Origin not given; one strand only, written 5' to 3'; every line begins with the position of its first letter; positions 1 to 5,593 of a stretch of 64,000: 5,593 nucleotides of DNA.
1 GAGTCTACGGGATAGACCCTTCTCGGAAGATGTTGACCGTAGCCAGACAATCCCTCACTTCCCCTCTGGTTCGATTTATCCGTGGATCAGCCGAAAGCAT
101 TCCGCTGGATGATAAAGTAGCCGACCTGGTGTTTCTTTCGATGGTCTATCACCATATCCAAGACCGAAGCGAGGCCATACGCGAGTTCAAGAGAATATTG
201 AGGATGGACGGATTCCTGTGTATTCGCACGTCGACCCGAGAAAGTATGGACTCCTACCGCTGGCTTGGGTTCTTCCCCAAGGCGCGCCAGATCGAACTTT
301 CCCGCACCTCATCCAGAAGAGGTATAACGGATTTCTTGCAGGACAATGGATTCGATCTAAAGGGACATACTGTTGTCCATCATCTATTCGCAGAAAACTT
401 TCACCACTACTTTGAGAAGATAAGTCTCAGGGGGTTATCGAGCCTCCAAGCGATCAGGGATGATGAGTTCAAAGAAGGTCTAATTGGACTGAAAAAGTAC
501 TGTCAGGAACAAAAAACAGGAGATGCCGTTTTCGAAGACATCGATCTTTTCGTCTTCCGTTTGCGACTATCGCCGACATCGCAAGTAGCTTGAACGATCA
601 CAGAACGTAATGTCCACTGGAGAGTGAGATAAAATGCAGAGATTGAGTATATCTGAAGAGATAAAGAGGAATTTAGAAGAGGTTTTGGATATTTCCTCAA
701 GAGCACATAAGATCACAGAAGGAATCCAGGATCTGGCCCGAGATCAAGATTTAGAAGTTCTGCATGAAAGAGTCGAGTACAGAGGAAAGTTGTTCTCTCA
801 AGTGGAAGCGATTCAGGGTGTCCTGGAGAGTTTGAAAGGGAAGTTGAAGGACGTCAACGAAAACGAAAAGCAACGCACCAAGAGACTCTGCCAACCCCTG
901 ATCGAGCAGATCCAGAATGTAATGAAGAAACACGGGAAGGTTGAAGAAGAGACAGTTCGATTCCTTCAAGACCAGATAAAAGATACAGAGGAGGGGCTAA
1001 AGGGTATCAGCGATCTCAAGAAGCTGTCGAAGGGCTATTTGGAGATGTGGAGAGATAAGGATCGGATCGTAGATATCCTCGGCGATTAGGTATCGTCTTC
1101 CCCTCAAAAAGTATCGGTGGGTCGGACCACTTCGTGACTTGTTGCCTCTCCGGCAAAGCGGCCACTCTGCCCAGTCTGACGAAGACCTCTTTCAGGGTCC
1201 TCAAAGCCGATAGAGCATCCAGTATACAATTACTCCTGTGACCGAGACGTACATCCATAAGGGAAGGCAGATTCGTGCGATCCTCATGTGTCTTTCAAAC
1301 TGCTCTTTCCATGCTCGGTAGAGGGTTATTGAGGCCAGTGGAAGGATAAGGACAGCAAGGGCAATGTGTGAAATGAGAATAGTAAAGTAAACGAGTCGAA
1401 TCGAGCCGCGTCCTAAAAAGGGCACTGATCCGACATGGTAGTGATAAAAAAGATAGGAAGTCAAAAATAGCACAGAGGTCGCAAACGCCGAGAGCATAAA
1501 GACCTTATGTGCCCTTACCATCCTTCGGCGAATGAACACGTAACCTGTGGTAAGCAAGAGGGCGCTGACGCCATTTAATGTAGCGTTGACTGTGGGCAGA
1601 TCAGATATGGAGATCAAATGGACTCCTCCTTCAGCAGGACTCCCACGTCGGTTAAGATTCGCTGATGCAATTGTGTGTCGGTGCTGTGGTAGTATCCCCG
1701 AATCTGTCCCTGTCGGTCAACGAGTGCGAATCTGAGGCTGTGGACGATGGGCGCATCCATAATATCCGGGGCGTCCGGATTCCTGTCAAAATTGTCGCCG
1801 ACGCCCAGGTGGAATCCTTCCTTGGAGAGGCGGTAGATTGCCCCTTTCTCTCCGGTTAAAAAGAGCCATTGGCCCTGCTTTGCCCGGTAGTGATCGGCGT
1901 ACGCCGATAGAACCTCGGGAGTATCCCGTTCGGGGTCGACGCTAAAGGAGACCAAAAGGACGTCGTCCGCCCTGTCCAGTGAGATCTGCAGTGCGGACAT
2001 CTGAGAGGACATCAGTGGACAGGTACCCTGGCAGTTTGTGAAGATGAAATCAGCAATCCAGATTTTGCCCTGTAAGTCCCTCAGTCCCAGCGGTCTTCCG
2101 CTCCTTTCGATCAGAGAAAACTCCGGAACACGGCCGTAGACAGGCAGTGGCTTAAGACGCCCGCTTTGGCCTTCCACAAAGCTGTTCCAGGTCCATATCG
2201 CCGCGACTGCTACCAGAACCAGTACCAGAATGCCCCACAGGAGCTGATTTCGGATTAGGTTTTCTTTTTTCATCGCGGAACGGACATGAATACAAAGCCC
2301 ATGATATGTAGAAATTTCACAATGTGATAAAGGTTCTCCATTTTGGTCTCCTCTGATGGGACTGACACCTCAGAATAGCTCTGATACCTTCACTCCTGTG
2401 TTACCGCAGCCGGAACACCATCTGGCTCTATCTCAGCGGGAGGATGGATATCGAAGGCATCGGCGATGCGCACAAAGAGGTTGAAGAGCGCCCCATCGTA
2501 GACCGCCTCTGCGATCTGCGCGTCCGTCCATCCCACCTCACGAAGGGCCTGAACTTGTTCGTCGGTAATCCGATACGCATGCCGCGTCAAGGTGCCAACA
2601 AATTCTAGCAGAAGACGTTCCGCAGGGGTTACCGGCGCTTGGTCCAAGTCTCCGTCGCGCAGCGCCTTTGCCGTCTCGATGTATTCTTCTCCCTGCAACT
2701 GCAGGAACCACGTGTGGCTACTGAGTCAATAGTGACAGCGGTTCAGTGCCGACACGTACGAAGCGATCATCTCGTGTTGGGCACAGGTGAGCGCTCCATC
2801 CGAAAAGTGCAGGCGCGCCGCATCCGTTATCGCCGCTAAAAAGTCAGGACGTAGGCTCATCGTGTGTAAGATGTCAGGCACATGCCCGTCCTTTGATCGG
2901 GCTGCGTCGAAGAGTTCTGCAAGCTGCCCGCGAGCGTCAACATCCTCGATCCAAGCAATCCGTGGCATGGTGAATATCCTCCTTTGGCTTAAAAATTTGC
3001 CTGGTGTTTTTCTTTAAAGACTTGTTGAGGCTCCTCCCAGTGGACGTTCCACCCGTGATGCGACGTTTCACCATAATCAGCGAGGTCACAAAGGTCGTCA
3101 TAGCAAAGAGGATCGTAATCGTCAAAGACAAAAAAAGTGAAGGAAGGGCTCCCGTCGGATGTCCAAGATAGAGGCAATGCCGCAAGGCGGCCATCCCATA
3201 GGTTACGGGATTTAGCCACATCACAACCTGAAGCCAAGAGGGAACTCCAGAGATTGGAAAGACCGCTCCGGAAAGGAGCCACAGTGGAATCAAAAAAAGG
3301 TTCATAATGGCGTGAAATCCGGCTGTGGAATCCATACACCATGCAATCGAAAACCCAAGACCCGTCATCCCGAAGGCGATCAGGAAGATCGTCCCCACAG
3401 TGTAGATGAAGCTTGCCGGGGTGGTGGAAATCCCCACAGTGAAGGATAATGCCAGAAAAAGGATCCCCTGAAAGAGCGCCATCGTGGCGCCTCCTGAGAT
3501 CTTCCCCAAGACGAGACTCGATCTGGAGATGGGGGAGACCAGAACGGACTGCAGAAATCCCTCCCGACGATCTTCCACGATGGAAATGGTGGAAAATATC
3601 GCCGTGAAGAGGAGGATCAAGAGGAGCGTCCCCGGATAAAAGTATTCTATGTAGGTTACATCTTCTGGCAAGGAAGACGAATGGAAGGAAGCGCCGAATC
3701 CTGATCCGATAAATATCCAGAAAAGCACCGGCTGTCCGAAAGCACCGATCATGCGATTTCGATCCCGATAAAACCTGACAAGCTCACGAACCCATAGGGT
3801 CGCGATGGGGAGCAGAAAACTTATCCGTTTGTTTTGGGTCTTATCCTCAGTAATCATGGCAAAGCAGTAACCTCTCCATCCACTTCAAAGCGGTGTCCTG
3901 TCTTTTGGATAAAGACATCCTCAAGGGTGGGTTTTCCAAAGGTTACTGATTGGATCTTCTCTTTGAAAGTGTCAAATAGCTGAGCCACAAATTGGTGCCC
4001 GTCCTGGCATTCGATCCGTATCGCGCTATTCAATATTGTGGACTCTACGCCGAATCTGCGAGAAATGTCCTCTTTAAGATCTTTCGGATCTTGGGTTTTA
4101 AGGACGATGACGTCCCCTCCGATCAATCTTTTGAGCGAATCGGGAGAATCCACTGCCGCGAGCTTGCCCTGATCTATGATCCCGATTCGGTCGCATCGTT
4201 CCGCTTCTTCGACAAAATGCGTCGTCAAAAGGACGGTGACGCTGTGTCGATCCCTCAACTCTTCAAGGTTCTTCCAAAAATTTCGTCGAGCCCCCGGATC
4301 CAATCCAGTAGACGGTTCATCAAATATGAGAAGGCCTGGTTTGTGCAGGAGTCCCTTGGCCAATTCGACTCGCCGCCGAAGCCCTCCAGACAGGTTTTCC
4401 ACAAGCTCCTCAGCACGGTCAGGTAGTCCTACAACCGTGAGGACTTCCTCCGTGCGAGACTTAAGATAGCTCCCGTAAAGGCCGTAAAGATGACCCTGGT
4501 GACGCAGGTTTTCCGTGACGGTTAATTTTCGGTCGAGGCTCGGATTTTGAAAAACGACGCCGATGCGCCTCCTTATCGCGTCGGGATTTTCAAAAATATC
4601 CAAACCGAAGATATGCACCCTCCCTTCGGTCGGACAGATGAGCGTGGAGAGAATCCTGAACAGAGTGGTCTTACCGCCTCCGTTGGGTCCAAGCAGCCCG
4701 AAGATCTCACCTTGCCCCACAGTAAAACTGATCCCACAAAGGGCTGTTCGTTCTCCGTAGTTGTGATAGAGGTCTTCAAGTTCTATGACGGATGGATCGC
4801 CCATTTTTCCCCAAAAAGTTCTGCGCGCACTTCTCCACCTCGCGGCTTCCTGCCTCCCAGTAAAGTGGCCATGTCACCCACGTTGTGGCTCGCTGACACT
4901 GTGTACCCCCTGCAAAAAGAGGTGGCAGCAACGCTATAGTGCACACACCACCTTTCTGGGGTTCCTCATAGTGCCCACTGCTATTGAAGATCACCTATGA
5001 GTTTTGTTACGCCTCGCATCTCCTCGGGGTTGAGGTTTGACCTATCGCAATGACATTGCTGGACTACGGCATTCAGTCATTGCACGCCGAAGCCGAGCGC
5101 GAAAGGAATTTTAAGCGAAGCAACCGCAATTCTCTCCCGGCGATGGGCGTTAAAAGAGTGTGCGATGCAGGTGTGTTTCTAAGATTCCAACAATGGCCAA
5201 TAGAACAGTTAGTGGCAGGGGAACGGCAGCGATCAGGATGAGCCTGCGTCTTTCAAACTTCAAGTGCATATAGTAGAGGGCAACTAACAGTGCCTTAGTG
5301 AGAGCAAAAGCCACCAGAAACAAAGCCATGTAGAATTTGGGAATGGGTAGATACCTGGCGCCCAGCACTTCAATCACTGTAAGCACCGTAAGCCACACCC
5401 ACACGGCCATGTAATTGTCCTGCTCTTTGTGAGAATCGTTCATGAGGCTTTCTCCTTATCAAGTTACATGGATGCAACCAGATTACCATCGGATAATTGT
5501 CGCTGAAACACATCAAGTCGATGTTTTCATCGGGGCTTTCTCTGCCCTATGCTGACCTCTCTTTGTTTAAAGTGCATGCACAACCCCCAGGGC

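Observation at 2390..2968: Candidate selenoprotein: AhpD-like enzyme with the catalytic motif written as C-H-Y-UGA-L-S-S-H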

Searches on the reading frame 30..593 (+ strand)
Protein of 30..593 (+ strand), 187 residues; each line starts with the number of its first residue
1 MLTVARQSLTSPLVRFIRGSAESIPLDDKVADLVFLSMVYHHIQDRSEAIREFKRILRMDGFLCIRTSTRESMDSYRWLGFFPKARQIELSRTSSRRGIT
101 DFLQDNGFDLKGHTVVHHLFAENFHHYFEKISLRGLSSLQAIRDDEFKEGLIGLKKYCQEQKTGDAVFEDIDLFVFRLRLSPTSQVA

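Call 32: search_protein_families(library=pfam, proteins=[window:30-593:+], max_evalue=0.001)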
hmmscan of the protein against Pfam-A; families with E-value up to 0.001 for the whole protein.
window:30-593:+ (187 aa): 6 families
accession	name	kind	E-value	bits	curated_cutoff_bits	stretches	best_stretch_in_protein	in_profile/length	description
PF08241.18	Methyltransf_11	-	6.1e-14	52.9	21.2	1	1-65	30-95/95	Methyltransferase domain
PF13649.12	Methyltransf_25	-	3.9e-08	34.3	27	1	1-61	33-97/97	Methyltransferase domain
PF13489.12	Methyltransf_23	-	2.5e-06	27.8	27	1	27-110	78-161/164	Methyltransferase domain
PF13847.12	Methyltransf_31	-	3.9e-06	27.1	27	1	13-69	55-113/145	Methyltransferase domain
PF01209.24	Ubie_methyltran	-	8.5e-05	22.4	20.1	1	13-71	99-158/233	ubiE/COQ5 methyltransferase family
PF08242.18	Methyltransf_12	-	0.00027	22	30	1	27-63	64-98/98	Methyltransferase domain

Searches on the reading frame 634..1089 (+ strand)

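Call 32: search_protein_families(library=pfam, proteins=[window:634-1089:+], max_evalue=0.001)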
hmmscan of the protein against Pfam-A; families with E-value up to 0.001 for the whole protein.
window:634-1089:+ (151 aa): 2 families
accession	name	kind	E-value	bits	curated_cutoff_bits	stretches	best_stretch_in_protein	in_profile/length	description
PF12308.13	Noelin-1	-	0.00031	21.3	25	0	23-86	40-98/100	Neurogenesis glycoprotein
PF10392.15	COG5_N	-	0.00068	20.3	31.2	1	14-103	25-109/132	Conserved oligomeric Golgi complex subunit 5, N-terminal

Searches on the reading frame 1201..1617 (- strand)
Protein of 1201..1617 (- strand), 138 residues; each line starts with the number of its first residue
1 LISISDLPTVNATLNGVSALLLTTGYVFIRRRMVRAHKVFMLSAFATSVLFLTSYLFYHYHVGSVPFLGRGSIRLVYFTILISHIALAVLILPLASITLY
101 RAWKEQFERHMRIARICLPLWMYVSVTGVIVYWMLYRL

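Call 32: search_protein_families(library=pfam, proteins=[window:1201-1617:-], max_evalue=0.001)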
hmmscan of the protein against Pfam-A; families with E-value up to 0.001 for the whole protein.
window:1201-1617:- (138 aa): 1 family
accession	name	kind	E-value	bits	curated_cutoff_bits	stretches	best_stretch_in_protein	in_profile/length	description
PF04238.17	DUF420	-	4.4e-42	143.9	30.5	1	7-135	1-130/130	Protein of unknown function (DUF420)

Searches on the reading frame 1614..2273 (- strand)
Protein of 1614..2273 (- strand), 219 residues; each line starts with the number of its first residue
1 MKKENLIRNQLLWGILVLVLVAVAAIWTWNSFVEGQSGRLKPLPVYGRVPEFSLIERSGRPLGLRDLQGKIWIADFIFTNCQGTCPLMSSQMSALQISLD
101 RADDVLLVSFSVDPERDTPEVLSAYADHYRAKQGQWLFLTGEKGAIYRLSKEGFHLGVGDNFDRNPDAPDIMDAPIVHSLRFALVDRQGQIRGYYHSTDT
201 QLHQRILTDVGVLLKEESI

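Call 32: search_protein_families(library=pfam, proteins=[window:1614-2273:-], max_evalue=0.001)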
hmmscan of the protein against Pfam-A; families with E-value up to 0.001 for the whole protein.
window:1614-2273:- (219 aa): 1 family
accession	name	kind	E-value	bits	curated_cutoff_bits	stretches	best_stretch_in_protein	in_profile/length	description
PF02630.20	SCO1-SenC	-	8.3e-25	87.7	22.8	1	50-191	2-134/134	SCO1/SenC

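Call 55: find_encoding_contigs(protein=window:1614-2273:-, flank=1000, max_places=5)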
Protein window:1614-2273:- (219 aa): 2 contigs read that carry it; 1 place shown.
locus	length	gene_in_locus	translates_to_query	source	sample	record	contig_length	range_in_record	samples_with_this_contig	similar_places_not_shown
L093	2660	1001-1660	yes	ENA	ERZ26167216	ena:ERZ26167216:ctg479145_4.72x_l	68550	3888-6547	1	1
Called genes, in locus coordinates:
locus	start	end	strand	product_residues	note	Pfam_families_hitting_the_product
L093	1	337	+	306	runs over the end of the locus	PF12679:ABC2_membrane_2 (weak), PF01061:ABC2_membrane, PF12698:ABC2_membrane_3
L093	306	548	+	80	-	-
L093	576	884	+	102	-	-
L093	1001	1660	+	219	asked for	PF02630:SCO1-SenC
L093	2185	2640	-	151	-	-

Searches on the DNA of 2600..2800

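Call 48: search_rna_families(source=window, start=2600, end=2800, threshold=evalue, max_evalue=10, show_alignments=3)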
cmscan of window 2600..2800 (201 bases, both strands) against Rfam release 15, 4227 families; matches with E-value up to 10: 0.
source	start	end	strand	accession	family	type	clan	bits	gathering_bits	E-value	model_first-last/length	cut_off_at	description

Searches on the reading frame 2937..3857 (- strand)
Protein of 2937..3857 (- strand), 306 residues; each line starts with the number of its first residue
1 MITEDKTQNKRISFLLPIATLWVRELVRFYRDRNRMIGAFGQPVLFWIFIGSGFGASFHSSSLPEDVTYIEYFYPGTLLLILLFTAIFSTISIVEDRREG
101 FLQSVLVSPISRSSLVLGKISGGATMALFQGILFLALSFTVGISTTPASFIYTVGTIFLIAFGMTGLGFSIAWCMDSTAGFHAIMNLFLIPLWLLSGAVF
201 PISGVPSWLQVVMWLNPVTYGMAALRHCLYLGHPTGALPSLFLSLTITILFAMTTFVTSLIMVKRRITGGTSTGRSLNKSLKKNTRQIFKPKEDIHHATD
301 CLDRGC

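Call 32: search_protein_families(library=pfam, proteins=[window:2937-3857:-], max_evalue=0.001)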
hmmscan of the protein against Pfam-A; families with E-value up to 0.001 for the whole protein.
window:2937-3857:- (306 aa): 3 families
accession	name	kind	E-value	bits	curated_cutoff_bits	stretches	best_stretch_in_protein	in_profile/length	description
PF01061.29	ABC2_membrane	-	1.2e-33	116.9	26.9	1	19-229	4-210/211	ABC-2 type transporter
PF12698.13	ABC2_membrane_3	-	9.9e-17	61.5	31.6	1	66-259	156-345/347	ABC-2 family transporter protein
PF12679.13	ABC2_membrane_2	-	1.9e-05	24.5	27.2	1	71-253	72-273/283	ABC-2 family transporter protein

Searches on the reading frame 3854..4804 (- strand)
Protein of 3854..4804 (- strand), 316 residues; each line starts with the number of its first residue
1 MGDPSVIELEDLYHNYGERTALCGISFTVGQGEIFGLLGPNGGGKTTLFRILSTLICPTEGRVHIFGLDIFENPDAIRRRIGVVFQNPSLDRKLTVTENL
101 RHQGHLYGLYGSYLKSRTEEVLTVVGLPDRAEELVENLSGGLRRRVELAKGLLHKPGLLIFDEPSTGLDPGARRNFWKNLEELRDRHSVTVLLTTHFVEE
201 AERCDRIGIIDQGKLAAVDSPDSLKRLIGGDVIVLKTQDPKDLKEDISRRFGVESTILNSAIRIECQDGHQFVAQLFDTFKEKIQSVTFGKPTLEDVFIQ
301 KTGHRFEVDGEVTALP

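Call 32: search_protein_families(library=pfam, proteins=[window:3854-4804:-], max_evalue=0.001)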
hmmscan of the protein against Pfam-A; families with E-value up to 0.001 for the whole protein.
window:3854-4804:- (316 aa): 4 families
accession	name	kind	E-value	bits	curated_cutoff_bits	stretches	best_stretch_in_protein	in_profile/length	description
PF00005.33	ABC_tran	-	2.4e-32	112.8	25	1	24-165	3-136/137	ABC transporter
PF13304.12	AAA_21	-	1.4e-11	45.4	27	1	134-196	234-298/304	AAA domain, putative AbiEii toxin, Type IV TA system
PF13732.12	DrrA1-3_C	-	1.9e-05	25.7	27.4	1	221-302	3-81/81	ATP-binding protein DrrA1-3-like, C-terminal domain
PF13175.12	AAA_15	-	0.00044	20.4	32.1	0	155-196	328-369/374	AAA ATPase domain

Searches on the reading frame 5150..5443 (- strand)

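Call 32: search_protein_families(library=pfam, proteins=[window:5150-5443:-], max_evalue=0.001)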
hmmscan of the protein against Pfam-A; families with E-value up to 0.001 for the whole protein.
window:5150-5443:- (97 aa): 1 family
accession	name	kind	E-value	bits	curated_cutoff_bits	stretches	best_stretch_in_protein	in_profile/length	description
PF03626.19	COX4_pro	-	3e-13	50.4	28.9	1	13-83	2-71/72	Prokaryotic Cytochrome C oxidase subunit IV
